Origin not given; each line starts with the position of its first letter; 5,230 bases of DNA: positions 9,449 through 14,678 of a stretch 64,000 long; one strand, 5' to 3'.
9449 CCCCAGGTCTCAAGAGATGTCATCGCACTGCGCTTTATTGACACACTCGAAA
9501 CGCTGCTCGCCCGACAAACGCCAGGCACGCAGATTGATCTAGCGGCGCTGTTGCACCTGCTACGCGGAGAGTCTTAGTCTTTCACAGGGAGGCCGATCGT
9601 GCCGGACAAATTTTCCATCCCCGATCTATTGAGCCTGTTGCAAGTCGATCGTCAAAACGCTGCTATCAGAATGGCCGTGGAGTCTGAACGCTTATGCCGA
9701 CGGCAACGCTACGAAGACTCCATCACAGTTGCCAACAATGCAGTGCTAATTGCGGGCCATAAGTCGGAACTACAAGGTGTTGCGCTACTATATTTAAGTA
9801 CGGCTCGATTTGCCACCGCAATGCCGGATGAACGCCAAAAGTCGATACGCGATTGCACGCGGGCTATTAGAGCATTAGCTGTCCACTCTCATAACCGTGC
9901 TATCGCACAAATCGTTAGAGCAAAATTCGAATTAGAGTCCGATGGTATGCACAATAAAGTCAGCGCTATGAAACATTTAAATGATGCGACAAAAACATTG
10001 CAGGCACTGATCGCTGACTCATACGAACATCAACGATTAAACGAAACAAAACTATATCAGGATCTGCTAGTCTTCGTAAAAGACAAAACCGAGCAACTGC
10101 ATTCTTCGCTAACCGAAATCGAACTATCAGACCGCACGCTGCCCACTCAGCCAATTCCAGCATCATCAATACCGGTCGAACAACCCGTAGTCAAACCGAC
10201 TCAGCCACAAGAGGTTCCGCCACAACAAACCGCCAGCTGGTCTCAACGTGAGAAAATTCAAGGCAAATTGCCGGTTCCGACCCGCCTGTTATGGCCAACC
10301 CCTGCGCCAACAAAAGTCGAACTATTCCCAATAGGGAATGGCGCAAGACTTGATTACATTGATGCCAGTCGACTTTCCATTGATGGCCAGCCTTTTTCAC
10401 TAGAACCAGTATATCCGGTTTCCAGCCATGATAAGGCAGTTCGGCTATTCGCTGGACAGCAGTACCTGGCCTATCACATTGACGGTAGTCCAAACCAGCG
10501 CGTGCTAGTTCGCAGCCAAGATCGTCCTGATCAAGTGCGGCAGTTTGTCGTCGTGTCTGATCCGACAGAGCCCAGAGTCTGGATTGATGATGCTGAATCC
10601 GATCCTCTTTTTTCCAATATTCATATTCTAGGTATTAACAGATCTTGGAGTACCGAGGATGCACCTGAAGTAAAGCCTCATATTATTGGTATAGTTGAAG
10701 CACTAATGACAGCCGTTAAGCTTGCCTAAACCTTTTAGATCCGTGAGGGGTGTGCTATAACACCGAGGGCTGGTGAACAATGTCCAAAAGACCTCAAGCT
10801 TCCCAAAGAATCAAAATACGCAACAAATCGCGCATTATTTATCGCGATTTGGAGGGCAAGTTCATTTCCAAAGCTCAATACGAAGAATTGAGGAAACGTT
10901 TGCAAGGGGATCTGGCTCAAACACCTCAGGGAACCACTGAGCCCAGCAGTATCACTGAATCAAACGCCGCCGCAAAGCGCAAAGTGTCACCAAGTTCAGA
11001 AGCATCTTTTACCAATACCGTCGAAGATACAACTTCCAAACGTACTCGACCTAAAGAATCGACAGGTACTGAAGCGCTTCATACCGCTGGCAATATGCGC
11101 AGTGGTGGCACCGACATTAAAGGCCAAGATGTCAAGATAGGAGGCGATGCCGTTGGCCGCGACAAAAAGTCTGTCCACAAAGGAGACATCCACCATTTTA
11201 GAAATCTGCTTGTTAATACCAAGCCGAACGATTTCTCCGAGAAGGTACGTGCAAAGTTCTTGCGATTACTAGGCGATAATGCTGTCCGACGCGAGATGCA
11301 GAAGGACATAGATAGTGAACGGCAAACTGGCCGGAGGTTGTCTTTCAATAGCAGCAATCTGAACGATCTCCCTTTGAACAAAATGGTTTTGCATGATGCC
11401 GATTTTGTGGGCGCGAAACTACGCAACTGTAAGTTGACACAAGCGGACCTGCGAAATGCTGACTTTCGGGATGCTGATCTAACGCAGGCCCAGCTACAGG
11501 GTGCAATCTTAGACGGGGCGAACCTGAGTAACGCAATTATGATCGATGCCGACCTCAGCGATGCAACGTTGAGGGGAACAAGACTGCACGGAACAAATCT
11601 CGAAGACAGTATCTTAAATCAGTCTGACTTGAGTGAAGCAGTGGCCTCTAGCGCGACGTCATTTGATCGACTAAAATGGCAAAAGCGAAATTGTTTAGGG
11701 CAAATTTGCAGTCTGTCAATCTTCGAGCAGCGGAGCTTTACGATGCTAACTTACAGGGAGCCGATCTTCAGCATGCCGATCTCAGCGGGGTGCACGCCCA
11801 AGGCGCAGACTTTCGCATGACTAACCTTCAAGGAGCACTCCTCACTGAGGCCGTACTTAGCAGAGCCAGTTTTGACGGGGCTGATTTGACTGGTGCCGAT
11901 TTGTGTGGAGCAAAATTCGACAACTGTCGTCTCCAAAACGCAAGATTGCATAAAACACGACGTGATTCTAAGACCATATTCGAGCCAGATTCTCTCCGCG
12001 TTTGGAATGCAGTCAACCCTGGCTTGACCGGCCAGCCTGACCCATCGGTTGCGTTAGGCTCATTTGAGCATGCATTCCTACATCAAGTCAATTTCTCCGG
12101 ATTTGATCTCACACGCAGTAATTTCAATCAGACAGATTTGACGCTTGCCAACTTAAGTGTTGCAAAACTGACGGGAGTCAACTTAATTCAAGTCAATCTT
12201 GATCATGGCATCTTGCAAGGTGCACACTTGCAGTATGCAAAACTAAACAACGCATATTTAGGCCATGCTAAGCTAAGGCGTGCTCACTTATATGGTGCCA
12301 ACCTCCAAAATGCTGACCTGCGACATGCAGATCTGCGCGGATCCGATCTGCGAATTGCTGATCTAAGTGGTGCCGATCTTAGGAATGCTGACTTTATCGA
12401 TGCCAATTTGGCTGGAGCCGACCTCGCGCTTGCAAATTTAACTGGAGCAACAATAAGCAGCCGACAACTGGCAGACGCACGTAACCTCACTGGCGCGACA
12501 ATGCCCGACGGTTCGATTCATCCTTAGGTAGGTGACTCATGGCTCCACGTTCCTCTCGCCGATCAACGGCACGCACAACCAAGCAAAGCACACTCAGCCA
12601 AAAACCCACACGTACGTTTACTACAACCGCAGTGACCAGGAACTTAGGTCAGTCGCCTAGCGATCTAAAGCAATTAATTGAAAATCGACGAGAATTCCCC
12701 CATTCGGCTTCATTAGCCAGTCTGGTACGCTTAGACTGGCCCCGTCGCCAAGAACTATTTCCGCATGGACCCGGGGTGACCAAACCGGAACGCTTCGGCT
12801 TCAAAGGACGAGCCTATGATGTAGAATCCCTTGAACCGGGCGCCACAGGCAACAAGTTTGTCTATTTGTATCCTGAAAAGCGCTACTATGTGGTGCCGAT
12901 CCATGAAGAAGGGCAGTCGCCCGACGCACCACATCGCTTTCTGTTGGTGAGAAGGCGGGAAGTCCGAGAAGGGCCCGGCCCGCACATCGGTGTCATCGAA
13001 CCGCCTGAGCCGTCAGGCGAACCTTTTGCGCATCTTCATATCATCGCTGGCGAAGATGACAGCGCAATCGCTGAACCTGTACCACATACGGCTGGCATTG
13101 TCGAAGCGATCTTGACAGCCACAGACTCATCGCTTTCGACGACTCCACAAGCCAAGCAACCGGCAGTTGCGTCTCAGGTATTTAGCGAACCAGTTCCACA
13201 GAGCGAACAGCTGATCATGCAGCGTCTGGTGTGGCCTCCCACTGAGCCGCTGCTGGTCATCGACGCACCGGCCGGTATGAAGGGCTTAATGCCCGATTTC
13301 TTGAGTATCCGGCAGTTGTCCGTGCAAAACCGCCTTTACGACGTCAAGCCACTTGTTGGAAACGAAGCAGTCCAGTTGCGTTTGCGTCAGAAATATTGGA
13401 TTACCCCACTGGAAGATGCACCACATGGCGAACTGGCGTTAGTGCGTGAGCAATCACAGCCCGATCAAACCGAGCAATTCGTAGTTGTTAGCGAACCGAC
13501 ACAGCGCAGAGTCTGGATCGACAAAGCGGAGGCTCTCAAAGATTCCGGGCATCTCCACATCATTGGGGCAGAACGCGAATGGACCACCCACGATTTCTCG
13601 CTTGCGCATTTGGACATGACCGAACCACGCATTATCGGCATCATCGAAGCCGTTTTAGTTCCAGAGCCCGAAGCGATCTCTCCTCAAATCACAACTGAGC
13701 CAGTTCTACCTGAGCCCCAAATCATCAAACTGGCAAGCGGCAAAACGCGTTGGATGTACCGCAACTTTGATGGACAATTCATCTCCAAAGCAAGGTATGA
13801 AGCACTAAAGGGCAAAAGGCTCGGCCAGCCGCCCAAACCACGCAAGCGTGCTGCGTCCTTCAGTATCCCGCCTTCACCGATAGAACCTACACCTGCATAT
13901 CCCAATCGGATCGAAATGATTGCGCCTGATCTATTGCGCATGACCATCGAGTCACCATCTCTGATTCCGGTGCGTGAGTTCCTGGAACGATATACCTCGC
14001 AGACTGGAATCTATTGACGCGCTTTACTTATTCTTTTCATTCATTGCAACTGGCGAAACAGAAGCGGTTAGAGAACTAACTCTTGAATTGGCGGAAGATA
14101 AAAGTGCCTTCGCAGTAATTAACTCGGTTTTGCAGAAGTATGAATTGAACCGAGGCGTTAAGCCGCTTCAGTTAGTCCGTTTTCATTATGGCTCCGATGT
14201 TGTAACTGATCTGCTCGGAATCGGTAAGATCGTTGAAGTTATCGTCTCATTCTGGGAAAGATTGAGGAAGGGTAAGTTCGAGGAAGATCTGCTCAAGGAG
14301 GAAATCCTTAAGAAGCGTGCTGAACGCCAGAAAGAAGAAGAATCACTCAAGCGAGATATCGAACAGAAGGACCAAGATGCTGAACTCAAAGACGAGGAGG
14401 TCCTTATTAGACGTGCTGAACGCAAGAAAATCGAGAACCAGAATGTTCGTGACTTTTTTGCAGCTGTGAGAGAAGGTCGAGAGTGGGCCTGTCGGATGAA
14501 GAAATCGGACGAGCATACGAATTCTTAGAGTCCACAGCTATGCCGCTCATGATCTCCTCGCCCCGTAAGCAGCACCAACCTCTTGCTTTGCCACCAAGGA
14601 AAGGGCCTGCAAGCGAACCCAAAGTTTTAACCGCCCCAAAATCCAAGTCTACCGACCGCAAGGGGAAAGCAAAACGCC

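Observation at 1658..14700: Tandem array of three divergent modules: paired SPFH membrane proteins + NBR1-like ectodomain + helical/beta-domain adaptor (candidate undescribed membrane-associated system)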

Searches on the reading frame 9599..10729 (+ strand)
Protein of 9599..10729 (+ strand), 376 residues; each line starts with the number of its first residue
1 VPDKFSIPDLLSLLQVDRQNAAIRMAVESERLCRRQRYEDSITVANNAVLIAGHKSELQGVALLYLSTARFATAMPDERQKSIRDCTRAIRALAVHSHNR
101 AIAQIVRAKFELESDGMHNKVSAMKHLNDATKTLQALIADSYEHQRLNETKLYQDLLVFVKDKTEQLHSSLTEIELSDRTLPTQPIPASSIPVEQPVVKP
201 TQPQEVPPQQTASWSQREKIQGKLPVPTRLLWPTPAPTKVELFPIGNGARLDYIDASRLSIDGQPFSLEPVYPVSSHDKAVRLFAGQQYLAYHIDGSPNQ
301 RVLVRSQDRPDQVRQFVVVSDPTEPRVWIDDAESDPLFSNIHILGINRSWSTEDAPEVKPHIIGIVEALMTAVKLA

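Call 5: search_protein_families(library=pfam, proteins=[window:9599-10729:+], max_evalue=0.1)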
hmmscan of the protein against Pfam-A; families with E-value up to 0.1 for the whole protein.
window:9599-10729:+ (376 aa): 0 families

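Call 6: search_protein_families(library=ncbifam, proteins=[window:9599-10729:+], max_evalue=0.1)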
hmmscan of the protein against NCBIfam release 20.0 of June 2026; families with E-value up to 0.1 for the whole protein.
window:9599-10729:+ (376 aa): 0 families

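Call 7: search_protein_families(library=padloc, proteins=[window:9599-10729:+], max_evalue=0.1)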
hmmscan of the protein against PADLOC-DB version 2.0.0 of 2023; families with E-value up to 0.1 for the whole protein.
window:9599-10729:+ (376 aa): 0 families

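Call 56: find_encoding_contigs(protein=window:9599-10729:+, flank=10000, max_places=4)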
Protein window:9599-10729:+ (376 aa): no gene with exactly this product is on record in the collection.
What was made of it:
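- Tried and rejected: The exact-sequence look-up of B3 found no record, so the source genome was not identified (call 56).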

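Call 109: search_dna_similar(query=window:9599-10726:+, collection=plasmids, mode=protein, max_evalue=0.001, max_rows=10)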
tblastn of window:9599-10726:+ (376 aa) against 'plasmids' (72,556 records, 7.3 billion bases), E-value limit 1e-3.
No match.

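Call 110: search_dna_similar(query=window:9599-10726:+, collection=phages, mode=protein, max_evalue=0.001, max_rows=10)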
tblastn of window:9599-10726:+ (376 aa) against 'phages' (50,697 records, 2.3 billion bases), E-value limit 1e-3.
No match.
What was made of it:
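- Tried and rejected: B3 has no tblastn match in plasmids or phages (calls 109, 110).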

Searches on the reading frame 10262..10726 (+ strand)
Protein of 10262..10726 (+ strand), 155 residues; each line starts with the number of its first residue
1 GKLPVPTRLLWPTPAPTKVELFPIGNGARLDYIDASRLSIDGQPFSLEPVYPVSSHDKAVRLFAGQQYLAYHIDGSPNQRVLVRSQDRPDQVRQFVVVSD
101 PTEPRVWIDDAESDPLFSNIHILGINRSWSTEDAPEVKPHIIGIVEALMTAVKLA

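Call 57: predict_structure(alignment_id=A5)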
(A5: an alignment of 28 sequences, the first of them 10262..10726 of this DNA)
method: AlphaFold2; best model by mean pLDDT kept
length: 155 residues; sequences in the alignment: 28
mean_pLDDT: 86.6   pTM: 0.83
mean pLDDT of the five models: 86.6, 85.7, 85.4, 84.0, 83.3
residues with pLDDT >= 90: 82; 70-90: 64; 50-70: 9; < 50: 0
segments of 3 or more residues with pLDDT < 50: none
pLDDT, mean of each block of 10 residues (from residue 1): 87 78 77 93 94 81 93 94 93 93 90 82 73 74 96 88
secondary structure, 60 per line:
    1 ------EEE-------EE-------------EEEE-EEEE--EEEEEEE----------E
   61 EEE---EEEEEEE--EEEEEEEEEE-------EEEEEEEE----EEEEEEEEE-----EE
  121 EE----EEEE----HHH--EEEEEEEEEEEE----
elements in order: E7-9 E32-35 E37-40 E43-49 E60-63 E67-73 E76-85 E93-100 E105-113 E119-122 E127-130 E140-151

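Call 60: fold_search(model_id=the predicted structure, library=pdb)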
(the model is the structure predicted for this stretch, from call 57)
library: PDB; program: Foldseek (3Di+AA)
matches with E <= 10: 282; with E <= 0.001: 0
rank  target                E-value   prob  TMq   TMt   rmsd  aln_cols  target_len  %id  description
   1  3k2z_B                1.7e-01  0.91  0.39  0.31  11.7       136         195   15  Crystal structure of a LexA protein from Thermotoga maritima (released 2010-10-06)
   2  1twe                  1.9e-01  0.09  0.16  0.16  14.5       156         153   10  INTERLEUKIN 1 BETA MUTANT F101Y (released 2004-12-07)
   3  8s7g_A                2.3e-01  0.25  0.19  0.23  11.7       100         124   15  Cryo-EM structure of Pseudomonas aeruginosa Recombinase A (RecA) in complex with LexAS125A mutant (released 2025-01-15)
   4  8cxn_A                2.3e-01  0.04  0.12  0.04  20.5       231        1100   10  SARS-CoV-2 Spike protein in complex with a pan-sarbecovirus nanobody 2-57 (released 2022-07-06)
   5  3k2z_A                2.9e-01  0.92  0.31  0.26   4.5        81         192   22  Crystal structure of a LexA protein from Thermotoga maritima (released 2010-10-06)
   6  1jhe_A                3.1e-01  0.44  0.23  0.28   8.8        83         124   12  LEXA L89P Q92W E152A K156A MUTANT (released 2001-09-19)
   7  3k3r_F                3.6e-01  0.35  0.25  0.22  11.5       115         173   15  Unrefined crystal structure of a LexA-DNA complex (released 2010-08-18)
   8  2ho0                  4.7e-01  0.38  0.30  0.34  13.7       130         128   11  Structure of a Hyper-cleavable Monomeric Fragment of Phage Lambda Repressor Containing the Cleavage Site Region (released 2006-09-19)
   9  8trg_J                5.5e-01  0.20  0.26  0.30  12.8       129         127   11  Structure of full-length LexA bound to a RecA filament (released 2023-11-15)
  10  5oo8                  5.8e-01  0.07  0.14  0.15  12.3       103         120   16  Streptomyces PAC13 (H42Q) with uridine (released 2017-08-23)
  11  7dfq                  6.2e-01  0.06  0.15  0.07  15.7       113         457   12  Crystal Structure of a novel 4-O-alpha-L-rhamnosyl-beta-D-glucuronidase from Fusarium oxysporum 12S, ligand-free form (released 2021-03-17)
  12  8trg_I                6.5e-01  0.25  0.23  0.19   9.3        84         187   12  Structure of full-length LexA bound to a RecA filament (released 2023-11-15)
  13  3bcw_A                6.5e-01  0.06  0.15  0.18  13.6       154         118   10  Crystal structure of a duf861 family protein with a rmlc-like cupin fold (bb1179) from bordetella bronchiseptica rb50  (released 2007-11-27)
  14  3bcw_B                6.5e-01  0.04  0.13  0.16  17.2       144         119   10  Crystal structure of a duf861 family protein with a rmlc-like cupin fold (bb1179) from bordetella bronchiseptica rb50  (released 2007-11-27)
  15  3otl_B                6.8e-01  0.04  0.13  0.13  15.8       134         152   12  Three-dimensional Structure of the putative uncharacterized protein from Rhizobium leguminosarum at the resolution 1.9 (released 2010-09-22)
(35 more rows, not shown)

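Call 61: search_protein_families(library=pfam, alignment_id=A5, max_evalue=10)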
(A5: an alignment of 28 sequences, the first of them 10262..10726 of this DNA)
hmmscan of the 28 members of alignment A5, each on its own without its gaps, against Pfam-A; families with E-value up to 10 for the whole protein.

A. member 1, window:10262-10726:+ (155 aa): 0 families

B. families by the number of members that match (of 28 scanned): 8 families
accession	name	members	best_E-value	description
PF03412.21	Peptidase_C39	1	0.0045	Peptidase C39 family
PF16305.10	DUF4947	1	0.034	Domain of unknown function (DUF4947)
PF12248.16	Methyltransf_FA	1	0.051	Farnesoic acid 0-methyl transferase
PF21515.2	Gp6_2nd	1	0.052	Baseplate wedge protein gp6, domain II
PF10827.13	DUF2552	1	0.091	Protein of unknown function (DUF2552)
PF16850.11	Inhibitor_I66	1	0.17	Peptidase inhibitor I66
PF20174.4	DUF6540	1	0.19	Family of unknown function (DUF6540)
PF24530.1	DUF7597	1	0.19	Domain of unknown function (DUF7597)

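Call 62: search_solved_structures(query=A5, max_evalue=10)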
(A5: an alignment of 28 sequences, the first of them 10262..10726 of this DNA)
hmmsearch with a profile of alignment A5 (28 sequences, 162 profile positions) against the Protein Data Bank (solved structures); distinct sequences matched with E-value up to 10: 1.
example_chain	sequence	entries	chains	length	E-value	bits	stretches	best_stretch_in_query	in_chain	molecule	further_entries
5j6c_A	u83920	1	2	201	0.62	12.8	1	95-121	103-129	Putative reductase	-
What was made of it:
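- Tried and rejected: Pfam and PDB sequence searches with the C-domain alignment gave nothing (calls 61, 62).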

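Call 74: fold_search(model_id=the predicted structure, library=viral)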
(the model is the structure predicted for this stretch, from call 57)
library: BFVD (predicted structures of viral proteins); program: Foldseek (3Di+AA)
matches with E <= 10: 380; with E <= 0.001: 0
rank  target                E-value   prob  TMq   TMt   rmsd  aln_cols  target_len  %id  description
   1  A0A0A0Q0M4            3.7e-02  0.13  0.14  0.14  20.6       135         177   12  Uncharacterized protein [Pectobacterium bacteriophage PM2]
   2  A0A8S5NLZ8            4.8e-02  0.97  0.39  0.29   9.4       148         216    9  LexA-like protein [Siphoviridae sp. cthh925]
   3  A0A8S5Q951            1.1e-01  0.57  0.30  0.20  14.9       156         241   12  Repressor protein CI [Siphoviridae sp. ct5qs5]
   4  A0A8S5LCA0            1.7e-01  0.41  0.28  0.24  12.8       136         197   13  Uncharacterized protein [Siphoviridae sp. cttU829]
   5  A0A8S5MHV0            1.7e-01  0.25  0.26  0.21  13.3       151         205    9  Helix-turn-helix domain protein [Siphoviridae sp. ctvyM23]
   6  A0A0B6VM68            2.1e-01  0.11  0.20  0.11  15.8       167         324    6  Sigma C [Pycnonotidae orthoreovirus]
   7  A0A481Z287            2.3e-01  0.07  0.15  0.15  14.0       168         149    7  Uncharacterized protein [Pithovirus LCPAC001]
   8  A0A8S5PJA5            2.5e-01  0.75  0.24  0.39   8.8        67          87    7  Uncharacterized protein [Siphoviridae sp. ctOSJ35]
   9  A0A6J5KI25            2.7e-01  0.87  0.38  0.22   6.6       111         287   12  HTH_XRE domain containing protein [uncultured Caudovirales phage]
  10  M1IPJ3                3.0e-01  0.44  0.31  0.20  12.2       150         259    9  Uncharacterized protein [Pelagibacter phage HTVC011P]
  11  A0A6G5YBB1            3.2e-01  0.38  0.29  0.32  10.6       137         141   10  (no name in the UniProt tables at hand)
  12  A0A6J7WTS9            3.2e-01  0.25  0.27  0.22  13.1       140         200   15  HTH_XRE domain containing protein [uncultured Caudovirales phage]
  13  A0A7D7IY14            3.4e-01  0.11  0.19  0.13  16.9       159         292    6  Tail fiber protein [Pseudomonas phage phiB1_1]
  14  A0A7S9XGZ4            3.5e-01  0.28  0.28  0.08  14.4       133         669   13  Peptidase S74 domain-containing protein [Virus NIOZ-UU159]
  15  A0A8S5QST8            3.7e-01  0.89  0.33  0.23   5.3        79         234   14  Repressor [Myoviridae sp. ctRTx89]
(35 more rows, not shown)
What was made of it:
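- On Peptidase S24 (LexA-like): The fold resemblance is weak but recurrent (calls 60, 74).
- LexA/CI are the recurrent top fold matches in both PDB and BFVD, at weak E-values (calls 60, 74).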

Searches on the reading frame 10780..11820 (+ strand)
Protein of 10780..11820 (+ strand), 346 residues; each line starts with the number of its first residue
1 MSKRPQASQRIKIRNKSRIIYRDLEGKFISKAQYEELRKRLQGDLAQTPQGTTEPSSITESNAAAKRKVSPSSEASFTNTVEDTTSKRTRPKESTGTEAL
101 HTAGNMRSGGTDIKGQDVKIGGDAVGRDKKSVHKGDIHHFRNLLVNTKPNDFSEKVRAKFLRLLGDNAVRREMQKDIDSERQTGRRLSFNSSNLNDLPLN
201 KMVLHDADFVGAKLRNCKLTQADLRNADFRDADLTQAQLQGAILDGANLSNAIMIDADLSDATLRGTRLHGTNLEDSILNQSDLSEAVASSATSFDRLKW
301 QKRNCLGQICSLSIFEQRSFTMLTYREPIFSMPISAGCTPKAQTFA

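Call 7: search_protein_families(library=padloc, proteins=[window:10780-11820:+], max_evalue=0.1)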
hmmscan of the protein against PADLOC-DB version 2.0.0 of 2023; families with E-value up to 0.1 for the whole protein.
window:10780-11820:+ (346 aa): 0 families

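Call 8: search_protein_families(library=pfam, proteins=[window:10780-11820:+], max_evalue=0.01)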
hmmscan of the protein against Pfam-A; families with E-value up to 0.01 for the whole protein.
window:10780-11820:+ (346 aa): 4 families
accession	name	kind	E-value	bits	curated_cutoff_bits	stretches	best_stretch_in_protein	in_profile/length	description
PF00805.28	Pentapeptide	-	2.8e-35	119.9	20.2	3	207-246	1-40/40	Pentapeptide repeats (8 copies)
PF13599.13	Pentapeptide_4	-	4.6e-20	71.9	38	2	188-248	7-67/78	Pentapeptide repeat region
PF13576.12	Pentapeptide_3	-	1.8e-10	41.3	27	2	209-251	1-46/48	Pentapeptide repeats (9 copies)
PF25296.1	Decapeptide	-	0.0014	18.9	45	1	204-265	7-68/74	Decapeptide repeat region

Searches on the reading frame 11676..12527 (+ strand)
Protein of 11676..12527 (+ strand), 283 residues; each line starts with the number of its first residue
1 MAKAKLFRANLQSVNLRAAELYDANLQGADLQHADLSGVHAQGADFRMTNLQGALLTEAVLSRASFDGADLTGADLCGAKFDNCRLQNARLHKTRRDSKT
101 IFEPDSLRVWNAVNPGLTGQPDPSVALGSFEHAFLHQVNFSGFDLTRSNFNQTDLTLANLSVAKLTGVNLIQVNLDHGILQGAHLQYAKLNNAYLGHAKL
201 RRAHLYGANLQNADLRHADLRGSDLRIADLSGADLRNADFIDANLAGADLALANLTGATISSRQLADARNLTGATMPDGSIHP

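Call 7: search_protein_families(library=padloc, proteins=[window:11676-12527:+], max_evalue=0.1)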
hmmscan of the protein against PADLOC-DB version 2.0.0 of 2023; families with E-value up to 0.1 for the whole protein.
window:11676-12527:+ (283 aa): 0 families

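Call 8: search_protein_families(library=pfam, proteins=[window:11676-12527:+], max_evalue=0.01)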
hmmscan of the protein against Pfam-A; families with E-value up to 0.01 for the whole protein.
window:11676-12527:+ (283 aa): 4 families
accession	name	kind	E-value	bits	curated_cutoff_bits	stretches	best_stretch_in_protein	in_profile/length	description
PF00805.28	Pentapeptide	-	2.8e-59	196.6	20.2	8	188-226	1-39/40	Pentapeptide repeats (8 copies)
PF13599.13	Pentapeptide_4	-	6e-26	90.8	38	3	135-210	3-78/78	Pentapeptide repeat region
PF13576.12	Pentapeptide_3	-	2.9e-21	75.8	27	1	49-90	4-48/48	Pentapeptide repeats (9 copies)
PF25296.1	Decapeptide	-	4.1e-10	39.8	45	2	10-75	6-71/74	Decapeptide repeat region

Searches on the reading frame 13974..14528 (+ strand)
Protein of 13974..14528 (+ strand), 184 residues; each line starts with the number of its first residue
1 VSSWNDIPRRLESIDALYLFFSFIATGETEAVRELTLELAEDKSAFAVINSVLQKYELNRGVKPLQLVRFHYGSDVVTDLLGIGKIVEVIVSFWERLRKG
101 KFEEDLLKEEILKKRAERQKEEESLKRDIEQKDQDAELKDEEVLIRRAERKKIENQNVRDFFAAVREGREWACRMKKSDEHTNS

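Call 5: search_protein_families(library=pfam, proteins=[window:13974-14528:+], max_evalue=0.1)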
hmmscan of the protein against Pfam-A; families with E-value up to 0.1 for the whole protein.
window:13974-14528:+ (184 aa): 0 families

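Call 6: search_protein_families(library=ncbifam, proteins=[window:13974-14528:+], max_evalue=0.1)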
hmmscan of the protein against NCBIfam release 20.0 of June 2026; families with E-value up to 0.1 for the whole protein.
window:13974-14528:+ (184 aa): 0 families

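Call 7: search_protein_families(library=padloc, proteins=[window:13974-14528:+], max_evalue=0.1)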
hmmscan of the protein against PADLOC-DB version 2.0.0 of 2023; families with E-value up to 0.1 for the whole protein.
window:13974-14528:+ (184 aa): 1 family
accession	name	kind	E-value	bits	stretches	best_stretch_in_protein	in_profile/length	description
PDLC01091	C3a196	-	0.0064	14.8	0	107-161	3-50/70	Unknown function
